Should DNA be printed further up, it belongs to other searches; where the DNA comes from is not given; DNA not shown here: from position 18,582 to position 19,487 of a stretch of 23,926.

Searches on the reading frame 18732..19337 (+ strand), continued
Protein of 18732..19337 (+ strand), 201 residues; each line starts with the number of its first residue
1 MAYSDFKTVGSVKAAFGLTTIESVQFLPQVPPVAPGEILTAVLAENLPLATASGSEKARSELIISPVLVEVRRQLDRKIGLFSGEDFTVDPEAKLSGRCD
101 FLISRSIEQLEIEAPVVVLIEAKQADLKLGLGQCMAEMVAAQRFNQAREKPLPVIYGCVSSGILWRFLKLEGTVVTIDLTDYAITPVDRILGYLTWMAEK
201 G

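Call 70: find_encoding_contigs(protein=P0008, flank=8000, max_places=3)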
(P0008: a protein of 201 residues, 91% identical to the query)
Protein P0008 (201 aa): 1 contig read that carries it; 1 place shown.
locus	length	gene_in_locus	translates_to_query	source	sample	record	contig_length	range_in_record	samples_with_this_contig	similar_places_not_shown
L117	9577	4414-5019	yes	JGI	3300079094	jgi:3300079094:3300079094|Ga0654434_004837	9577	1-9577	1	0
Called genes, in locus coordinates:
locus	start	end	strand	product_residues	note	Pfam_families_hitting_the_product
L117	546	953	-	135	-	-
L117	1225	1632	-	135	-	-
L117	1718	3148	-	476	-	-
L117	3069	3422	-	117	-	-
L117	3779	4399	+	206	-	-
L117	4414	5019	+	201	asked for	-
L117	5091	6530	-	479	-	PF13449:Phytase-like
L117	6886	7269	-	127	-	-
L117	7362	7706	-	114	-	-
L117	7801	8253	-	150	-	-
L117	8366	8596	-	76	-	-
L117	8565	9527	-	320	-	PF01795:Methyltransf_5, PF13649:Methyltransf_25 (faint)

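Call 81: search_protein_representatives(alignment_id=A2)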
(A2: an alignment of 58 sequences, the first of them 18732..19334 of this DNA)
Query: 58 sequences, 205 profile positions. Proteins with E-value up to 0.001 (for the whole library): 2930; up to 1e-10: 1348; up to 1e-30: 273. The best 150 are listed.
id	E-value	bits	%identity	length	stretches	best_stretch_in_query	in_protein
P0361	1.2e-66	240.3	-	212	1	1-201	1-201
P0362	6.5e-64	231.4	-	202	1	1-202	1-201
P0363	7.2e-64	231.2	-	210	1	2-203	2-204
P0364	2.1e-63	229.7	-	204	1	3-203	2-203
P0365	9.0e-62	224.4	-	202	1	1-201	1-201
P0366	4.4e-61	222.1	-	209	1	4-203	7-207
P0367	7.4e-61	221.4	-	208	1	1-202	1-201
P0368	9.4e-61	221.0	-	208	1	5-202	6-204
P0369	9.4e-61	221.0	-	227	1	3-204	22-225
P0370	3.8e-60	219.1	-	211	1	2-201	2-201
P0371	1.3e-58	214.0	-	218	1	2-200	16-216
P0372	2.9e-58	212.9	-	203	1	14-202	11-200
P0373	6.5e-58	211.8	-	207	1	5-201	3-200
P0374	9.0e-58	211.3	-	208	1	4-199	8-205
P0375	9.4e-58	211.2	-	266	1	8-201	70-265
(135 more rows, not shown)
